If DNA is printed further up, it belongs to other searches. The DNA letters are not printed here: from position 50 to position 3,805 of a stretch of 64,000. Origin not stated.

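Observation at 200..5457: Candidate novel nuclease operon: single-chain SbcD-SbcC(Rad50, CxxC hook) fusion, HTH, J-domain protein and DEDDh exonuclease-DUF3820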

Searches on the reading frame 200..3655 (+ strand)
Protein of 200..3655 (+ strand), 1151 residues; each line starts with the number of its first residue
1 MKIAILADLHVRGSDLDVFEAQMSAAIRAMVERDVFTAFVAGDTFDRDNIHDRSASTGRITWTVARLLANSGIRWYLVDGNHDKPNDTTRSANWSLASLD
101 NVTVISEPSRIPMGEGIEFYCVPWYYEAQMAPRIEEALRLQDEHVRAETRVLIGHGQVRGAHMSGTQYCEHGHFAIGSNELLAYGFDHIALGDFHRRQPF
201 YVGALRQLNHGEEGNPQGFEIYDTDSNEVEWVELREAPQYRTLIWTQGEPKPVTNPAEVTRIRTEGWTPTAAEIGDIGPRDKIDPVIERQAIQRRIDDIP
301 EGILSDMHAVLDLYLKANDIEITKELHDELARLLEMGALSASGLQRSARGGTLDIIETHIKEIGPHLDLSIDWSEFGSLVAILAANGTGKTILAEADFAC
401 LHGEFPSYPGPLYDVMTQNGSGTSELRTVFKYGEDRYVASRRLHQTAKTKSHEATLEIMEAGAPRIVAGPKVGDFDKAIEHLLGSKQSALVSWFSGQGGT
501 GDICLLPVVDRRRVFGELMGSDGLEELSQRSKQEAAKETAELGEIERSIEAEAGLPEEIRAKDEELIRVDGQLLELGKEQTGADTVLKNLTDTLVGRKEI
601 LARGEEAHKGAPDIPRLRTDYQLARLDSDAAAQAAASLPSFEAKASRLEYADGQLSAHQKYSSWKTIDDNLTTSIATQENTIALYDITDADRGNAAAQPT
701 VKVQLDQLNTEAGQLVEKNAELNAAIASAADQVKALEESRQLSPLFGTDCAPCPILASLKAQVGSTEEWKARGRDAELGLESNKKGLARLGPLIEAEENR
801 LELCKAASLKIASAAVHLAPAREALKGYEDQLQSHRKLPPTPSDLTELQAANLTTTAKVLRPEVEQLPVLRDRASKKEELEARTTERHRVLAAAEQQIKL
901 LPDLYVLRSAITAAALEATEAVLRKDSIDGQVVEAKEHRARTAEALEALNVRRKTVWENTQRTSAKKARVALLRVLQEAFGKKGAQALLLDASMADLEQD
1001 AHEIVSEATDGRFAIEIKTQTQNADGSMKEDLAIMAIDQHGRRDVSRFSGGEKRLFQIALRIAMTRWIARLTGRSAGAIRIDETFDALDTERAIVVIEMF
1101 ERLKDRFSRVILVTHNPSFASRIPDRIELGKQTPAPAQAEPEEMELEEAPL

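Call 3: search_protein_families(library=pfam, proteins=[window:200-3655:+], max_evalue=0.1)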
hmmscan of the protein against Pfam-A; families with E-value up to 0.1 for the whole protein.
window:200-3655:+ (1151 aa): 7 families
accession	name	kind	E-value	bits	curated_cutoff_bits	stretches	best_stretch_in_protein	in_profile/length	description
PF00149.33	Metallophos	-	2.2e-07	32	21.5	1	1-196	1-190/191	Calcineurin-like phosphoesterase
PF13558.12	SbcC_Walker_B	-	1.7e-05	25.4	27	1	1040-1101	25-89/90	SbcC/RAD50-like, Walker B motif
PF02463.25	SMC_N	-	2e-05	24.6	40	1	922-1122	135-204/220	RecF/RecN/SMC N terminal domain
PF13476.12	AAA_23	-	8.7e-05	23.7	27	1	359-454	3-107/201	AAA domain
PF00005.33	ABC_tran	-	0.0036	18.3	25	0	1023-1063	80-124/137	ABC transporter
PF12850.12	Metallophos_2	-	0.004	17.6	27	1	1-195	1-124/154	Calcineurin-like phosphoesterase superfamily domain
PF22756.2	E217_gp29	-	0.08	13.3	27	0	674-731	32-89/163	E217 gateway protein gp29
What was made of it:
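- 200..3655 (+): Gene 1: single-chain SbcD-SbcC (Mre11-Rad50) fusion, 1151 aa. The open frame extends upstream to a GTG at 122. Pfam Metallophos plus SbcC/SMC domains in call 3.
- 200..787 (+): Gene 1, Mre11/SbcD metallophosphoesterase domain (residues 1-196) with motifs I-V. Pfam PF00149 at residues 1-196 (call 3).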

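Call 4: search_protein_families(library=phrogs, proteins=[window:200-3655:+], max_evalue=0.01)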
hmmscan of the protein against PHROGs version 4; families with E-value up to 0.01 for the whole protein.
window:200-3655:+ (1151 aa): 4 families
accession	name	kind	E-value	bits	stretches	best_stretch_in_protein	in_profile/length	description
phrog_100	-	DNA, RNA and nucleotide metabolism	3.1e-36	126.2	1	1-243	29-270/989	SbcD-like subunit of palindrome specific endonuclease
phrog_77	-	DNA, RNA and nucleotide metabolism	2.8e-35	123.1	1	370-1131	314-945/967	SbcC-like subunit of palindrome specific endonuclease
phrog_293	-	moron, auxiliary metabolic gene and host takeover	4.1e-06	26.1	1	1026-1127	527-618/1058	ABC transporter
phrog_1649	-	other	2.9e-05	23.9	1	1-110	36-134/308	metallo-phosphoesterase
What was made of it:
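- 200..3655 (+): PHROG 100 (SbcD-like, E 3e-36) and PHROG 77 (SbcC-like, E 3e-35) in call 4.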

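Call 5: search_protein_families(library=padloc, proteins=[window:200-3655:+], max_evalue=0.01)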
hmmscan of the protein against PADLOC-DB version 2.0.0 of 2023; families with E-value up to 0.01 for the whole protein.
window:200-3655:+ (1151 aa): 7 families
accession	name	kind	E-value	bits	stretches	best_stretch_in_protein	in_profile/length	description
PDLC04135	mad3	-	7.3e-12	43.5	1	1002-1127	209-334/374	mads_3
PDLC03859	LmuB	-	4.2e-11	40.7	1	371-1125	19-594/611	-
PDLC04140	mad8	-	0.00042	17.9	0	967-1118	102-235/314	mads_8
PDLC04908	PDC-S10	-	0.00043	17.6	1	77-161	65-149/223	-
PDLC02335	AbiLi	-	0.0051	13.9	0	1016-1119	172-240/326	AbiLi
PDLC02980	AriA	-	0.0087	14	0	1031-1119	221-302/304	-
PDLC00309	PtuA1|PtuA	-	0.0098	12.9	0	356-402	4-54/413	AAA ATPase domain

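Call 6: search_dna_similar(query=window:200-3655:+, collection=phages, mode=protein, max_rows=25)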
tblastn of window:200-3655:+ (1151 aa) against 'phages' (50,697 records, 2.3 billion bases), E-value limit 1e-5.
Records with a match: 1346; places in all: 1375; records where one place covers at least 80% of the query: 0.
Best place of each record, by identity: <60% 1346.
By first word of the organism name: Staphylococcus 333; Escherichia 284; Synechococcus 102; Bacillus 88; Enterococcus 68; Vibrio 60; Acinetobacter 58; Klebsiella 57; Listeria 53; Shigella 47; and 37 more.
By host as written in the record: - 260; Staphylococcus aureus 111; Escherichia coli 106; Listeria monocytogenes 43; Staphylococcus sp. 27; Bacillus subtilis 26; Staphylococcus carnosus TM300 22; Synechococcus 21; and 333 more.
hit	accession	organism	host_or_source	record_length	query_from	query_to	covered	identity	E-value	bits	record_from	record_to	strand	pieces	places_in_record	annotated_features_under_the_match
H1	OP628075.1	Lysinibacillus phage vB_LfM_LysYB1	Lysinibacillus fusiformis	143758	1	1116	40%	24.6%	2e-6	115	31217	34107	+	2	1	exonuclease activity protein | hydrolase activity protein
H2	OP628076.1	Lysinibacillus phage vB_LfM_LysYB2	Lysinibacillus fusiformis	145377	1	1116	40%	24.6%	2e-6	115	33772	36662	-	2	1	exonuclease activity protein | hydrolase activity protein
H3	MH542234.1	Staphylococcus phage Terranova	Staphylococcus epidermidis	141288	45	1132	36%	27.1%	6e-11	136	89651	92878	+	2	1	exonuclease subunit 2 | exonuclease subunit 1 | hypothetical protein | ribosome_binding_site (x2)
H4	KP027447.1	Staphylococcus phage vB_SepM_ phiIPLA-C1C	Staphylococcus sp.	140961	45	1132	36%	27.1%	8e-11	135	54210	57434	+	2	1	exonuclease (x2) | hypothetical protein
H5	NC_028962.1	Staphylococcus phage vB_SepM_ phiIPLA-C1C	Staphylococcus sp.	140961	45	1132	36%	27.1%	8e-11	135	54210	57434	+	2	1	exonuclease | recombination exonuclease | hypothetical protein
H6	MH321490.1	Staphylococcus phage Quidividi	Staphylococcus epidermidis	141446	45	1132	36%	27.1%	8e-11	135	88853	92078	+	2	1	exonuclease subunit 2 | exonuclease subunit 1 | hypothetical protein | ribosome_binding_site (x2)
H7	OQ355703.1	Staphylococcus phage vB_SepM_BE25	Staphylococcus epidermidis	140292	45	1132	36%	27.1%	1e-10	134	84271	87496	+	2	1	exonuclease | SbcD-like subunit of palindrome specific endonuclease | hypothetical protein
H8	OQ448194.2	Staphylococcus phage 80B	Staphylococcus epidermidis COB-Sec1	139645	45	1132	36%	27.1%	2e-10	134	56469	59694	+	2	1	hypothetical protein (x3)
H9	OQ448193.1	Staphylococcus phage 80A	Staphylococcus epidermidis COB-Sec1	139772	45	1132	36%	27.1%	2e-10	134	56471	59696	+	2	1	recombination endonuclease | recombination exonuclease | hypothetical protein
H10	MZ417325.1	Staphylococcus phage PG-2021_23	Mammaliicoccus vitulinus C6867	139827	45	1132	36%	27.1%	2e-10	134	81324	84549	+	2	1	record has no annotation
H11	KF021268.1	Staphylococcus phage phiIBB-SEP1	Staphylococcus epidermidis 9142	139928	45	1132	36%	27.1%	2e-10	134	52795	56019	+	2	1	putative exonuclease | DNA repair exonuclease | hypothetical protein | promoter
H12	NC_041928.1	Staphylococcus phage phiIBB-SEP1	Staphylococcus epidermidis 9142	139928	45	1132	36%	27.1%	2e-10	134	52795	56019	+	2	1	exonuclease | recombination exonuclease | hypothetical protein | promoter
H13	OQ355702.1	Staphylococcus phage vB_SepM_BE24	Staphylococcus epidermidis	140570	45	1132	36%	27.1%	2e-10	134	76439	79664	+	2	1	exonuclease | SbcD-like subunit of palindrome specific endonuclease | hypothetical protein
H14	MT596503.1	Staphylococcus phage vB_SepM_BE06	Staphylococcus epidermidis F12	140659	45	1132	36%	27.1%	2e-10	134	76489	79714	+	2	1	recombination endonuclease | recombination exonuclease | hypothetical protein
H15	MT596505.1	Staphylococcus phage vB_SepM_BE08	Staphylococcus epidermidis F12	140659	45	1132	36%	27.1%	2e-10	134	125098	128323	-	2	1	sbcC: nuclease SbcCD subunit C | hypothetical protein (x2)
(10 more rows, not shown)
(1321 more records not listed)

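Call 11: find_homologous_proteins(query=window:200-3655:+, max_evalue=0.00001)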
Query window:200-3655:+ (1151 aa): 15 proteins with E <= 0.00001 among 8000 candidates.
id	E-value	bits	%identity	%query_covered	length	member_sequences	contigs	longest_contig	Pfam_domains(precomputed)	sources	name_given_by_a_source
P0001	0.0e+0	2549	100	100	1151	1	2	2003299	PF00149.34,PF13558.13,PF02463.26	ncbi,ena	-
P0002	3.3e-138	481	39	48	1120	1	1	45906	PF00149.34,PF13476.13,PF13558.13,PF02463.26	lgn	-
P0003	4.8e-136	473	38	49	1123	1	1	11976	PF13558.13,PF02463.26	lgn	-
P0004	1.2e-96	343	30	98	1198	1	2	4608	PF00149.34,PF13558.13,PF13304.13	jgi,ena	jgi:exonuclease SbcC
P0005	1.9e-96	342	28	98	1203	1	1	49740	PF00149.34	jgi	jgi:DNA repair exonuclease SbcCD ATPase subunit/DNA repair exonuclease SbcCD nuclease subunit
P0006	1.7e-71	260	30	67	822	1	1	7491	PF13558.13,PF02463.26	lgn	-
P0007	1.1e-49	187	31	17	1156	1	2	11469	PF00149.34,PF13476.13,PF02463.26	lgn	-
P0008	5.0e-15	73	29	14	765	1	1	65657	PF13476.13,PF02463.26,PF13304.13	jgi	jgi:exonuclease SbcC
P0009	4.5e-14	70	32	16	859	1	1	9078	PF13514.13,PF00005.34,PF13175.13,PF13476.13,PF13558.13,PF13555.13,PF02463.26,PF04423.20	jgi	jgi:DNA repair protein SbcC/Rad50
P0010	3.8e-9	53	24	20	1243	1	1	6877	PF00149.34,PF13476.13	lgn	-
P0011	1.0e-7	48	34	13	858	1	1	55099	PF13476.13,PF02463.26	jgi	jgi:exonuclease SbcC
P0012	2.5e-7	47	25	20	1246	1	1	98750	PF00149.34,PF13476.13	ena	-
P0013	1.8e-6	44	21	51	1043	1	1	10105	PF00149.34,PF13476.13,PF02463.26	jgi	jgi:DNA repair exonuclease SbcCD ATPase subunit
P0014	2.5e-6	44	21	51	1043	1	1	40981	PF00149.34,PF13476.13,PF02463.26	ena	-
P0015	8.7e-6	42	23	46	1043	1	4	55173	PF00149.34,PF13476.13,PF02463.26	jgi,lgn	-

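Call 13: find_encoding_contigs(protein=P0001, flank=10000, max_places=4)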
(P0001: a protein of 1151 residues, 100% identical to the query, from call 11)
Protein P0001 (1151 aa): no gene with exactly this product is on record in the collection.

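Call 15: find_encoding_contigs(protein=P0002, flank=10000, max_places=3)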
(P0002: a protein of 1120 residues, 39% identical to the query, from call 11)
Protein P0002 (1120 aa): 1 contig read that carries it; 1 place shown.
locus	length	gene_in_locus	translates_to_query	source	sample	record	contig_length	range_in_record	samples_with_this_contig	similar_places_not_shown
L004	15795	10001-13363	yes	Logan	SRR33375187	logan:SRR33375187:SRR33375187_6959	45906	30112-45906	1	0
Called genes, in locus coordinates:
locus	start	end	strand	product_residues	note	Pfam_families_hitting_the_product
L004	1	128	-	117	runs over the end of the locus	-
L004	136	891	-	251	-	-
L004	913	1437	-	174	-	-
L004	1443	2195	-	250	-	PF00717:Peptidase_S24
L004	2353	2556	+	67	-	-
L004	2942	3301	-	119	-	-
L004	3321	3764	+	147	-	-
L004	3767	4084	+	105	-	-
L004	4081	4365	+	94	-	-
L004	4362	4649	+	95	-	-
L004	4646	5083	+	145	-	-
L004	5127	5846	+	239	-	-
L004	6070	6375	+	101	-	PF13412:HTH_24 (weak)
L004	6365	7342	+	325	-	-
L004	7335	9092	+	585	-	PF09250:Prim-Pol, PF08708:PriCT_1, PF03796:DnaB_C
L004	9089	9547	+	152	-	-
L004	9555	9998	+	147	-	-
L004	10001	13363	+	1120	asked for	PF00149:Metallophos (faint), PF02463:SMC_N (faint), PF13476:AAA_23, PF13558:SbcC_Walker_B (weak)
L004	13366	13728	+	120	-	-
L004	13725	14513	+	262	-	PF00929:RNase_T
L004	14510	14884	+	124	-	PF05875:Ceramidase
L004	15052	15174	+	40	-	-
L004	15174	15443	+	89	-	PF12728:HTH_17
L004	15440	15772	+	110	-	-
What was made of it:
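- The visible part of L004 shows a repressor and a Prim-Pol but no structural genes (call 15).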

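Call 20: find_related_loci(query=A2, collection=genome_contigs, flank=10000)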
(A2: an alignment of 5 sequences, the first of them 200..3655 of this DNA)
Query A2 (1151 aa) in genome_contigs; peptide patterns used: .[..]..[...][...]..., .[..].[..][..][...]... (x = any residue, [..] = any of these).
126 stretches matched a pattern; 13 encode a relative of the query (tblastn E <= 1e-3); 13 distinct loci.
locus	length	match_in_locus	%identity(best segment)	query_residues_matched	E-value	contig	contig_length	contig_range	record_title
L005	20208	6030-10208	30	1-1131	1e-70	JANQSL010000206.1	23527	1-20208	MAG: Candidatus Sumerlaeia bacterium isolate IP29b_bin.95 k99_2394024, whole genome shotgun sequence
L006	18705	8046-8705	26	1-229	2e-13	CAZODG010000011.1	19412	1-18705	MAG TPA_asm: uncultured Actinomycetota bacterium isolate SRP178699_co1_615 genome assembly, contig: NODE_3415_length_194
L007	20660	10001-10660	26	1-229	3e-13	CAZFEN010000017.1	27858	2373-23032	MAG TPA_asm: uncultured Actinomycetota bacterium isolate binchicken_co228_482 genome assembly, contig: NODE_2183_length_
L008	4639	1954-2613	25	1-229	5e-13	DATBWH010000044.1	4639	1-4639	MAG TPA_asm: Candidatus Humimicrobiaceae bacterium isolate SMAG_U7536 k141_20795, whole genome shotgun sequence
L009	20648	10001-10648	28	1-230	2e-12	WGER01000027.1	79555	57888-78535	MAG: Nitrospirae bacterium isolate S146_51 k151_272643, whole genome shotgun sequence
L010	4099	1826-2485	24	1-230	5e-11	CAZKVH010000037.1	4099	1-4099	MAG TPA_asm: uncultured Actinomycetota bacterium isolate binchicken_co116_12 genome assembly, contig: NODE_28773_length_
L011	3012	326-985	25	1-230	1e-10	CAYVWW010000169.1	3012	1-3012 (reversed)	MAG TPA_asm: uncultured Actinomycetota bacterium isolate binchicken_co116_268 genome assembly, contig: NODE_45415_length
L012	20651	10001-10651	24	1-229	3e-10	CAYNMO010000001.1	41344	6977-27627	MAG TPA_asm: uncultured Actinomycetota bacterium isolate SRP272421_co4_304 genome assembly, contig: NODE_1592_length_413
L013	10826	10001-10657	25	1-230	1e-9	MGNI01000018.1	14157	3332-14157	MAG: Chloroflexi bacterium RBG_16_48_8 RBG_16_scaffold_12595, whole genome shotgun sequence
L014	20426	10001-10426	32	1-156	1e-9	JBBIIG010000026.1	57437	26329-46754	MAG: bacterium isolate BR1S70218_bin_133 NODE_729_length_57437_cov_5.912168, whole genome shotgun sequence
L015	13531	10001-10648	26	1-229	2e-8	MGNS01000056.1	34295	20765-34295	MAG: Chloroflexi bacterium RBG_16_57_11 RBG_16_scaffold_17833, whole genome shotgun sequence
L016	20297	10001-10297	28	1-108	1e-6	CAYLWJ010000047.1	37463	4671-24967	MAG TPA_asm: uncultured Actinomycetota bacterium isolate SRP231805_co4_8 genome assembly, contig: k141_44212, whole geno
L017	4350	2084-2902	25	1-293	2e-6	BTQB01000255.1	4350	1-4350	MAG: Anaerolineae bacterium BMS9Abin02 DNA, NODE_9497_length_4350, whole genome shotgun sequence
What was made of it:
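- Tried and rejected: The scan of one genome per species did not return the source genome (call 20).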

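Call 21: find_encoding_contigs(protein=P0005, flank=10000, max_places=2)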
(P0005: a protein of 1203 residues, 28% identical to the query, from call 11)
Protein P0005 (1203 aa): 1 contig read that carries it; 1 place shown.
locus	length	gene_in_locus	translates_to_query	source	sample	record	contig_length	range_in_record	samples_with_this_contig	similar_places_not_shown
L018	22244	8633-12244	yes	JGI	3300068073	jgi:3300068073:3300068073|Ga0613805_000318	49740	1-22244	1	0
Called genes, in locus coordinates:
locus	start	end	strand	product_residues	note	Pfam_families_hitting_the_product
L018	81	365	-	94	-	-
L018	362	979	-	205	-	-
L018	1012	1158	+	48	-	-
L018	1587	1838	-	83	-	PF12844:HTH_19 (weak), PF01381:HTH_3, PF13443:HTH_26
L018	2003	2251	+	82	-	-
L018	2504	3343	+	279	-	-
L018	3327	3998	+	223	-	PF00308:Bac_DnaA (weak), PF01695:IstB_IS21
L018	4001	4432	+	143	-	-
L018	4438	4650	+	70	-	-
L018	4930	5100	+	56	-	-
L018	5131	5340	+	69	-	-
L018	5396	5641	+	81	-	-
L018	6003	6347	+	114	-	-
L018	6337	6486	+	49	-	-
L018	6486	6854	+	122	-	-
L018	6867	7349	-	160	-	-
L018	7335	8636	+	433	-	PF18897:Gp3-like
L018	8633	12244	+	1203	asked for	PF00149:Metallophos (weak)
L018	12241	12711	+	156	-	PF02732:ERCC4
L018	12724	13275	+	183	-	-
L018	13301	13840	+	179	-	PF00805:Pentapeptide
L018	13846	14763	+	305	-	-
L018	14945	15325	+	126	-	-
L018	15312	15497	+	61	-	-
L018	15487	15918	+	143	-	-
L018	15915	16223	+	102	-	-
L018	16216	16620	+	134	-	-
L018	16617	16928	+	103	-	-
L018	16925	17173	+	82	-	-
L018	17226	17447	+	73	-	-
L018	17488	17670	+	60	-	-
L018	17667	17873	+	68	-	-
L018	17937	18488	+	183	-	PF05869:Dam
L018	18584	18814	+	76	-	-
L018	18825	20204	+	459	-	-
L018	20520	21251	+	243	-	-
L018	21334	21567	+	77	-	-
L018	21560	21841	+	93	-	-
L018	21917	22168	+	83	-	-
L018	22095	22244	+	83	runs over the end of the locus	-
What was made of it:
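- L018 carries an HTH_3 repressor, a DnaC/IstB-like gene, the fusion, ERCC4 and Dam (call 21).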
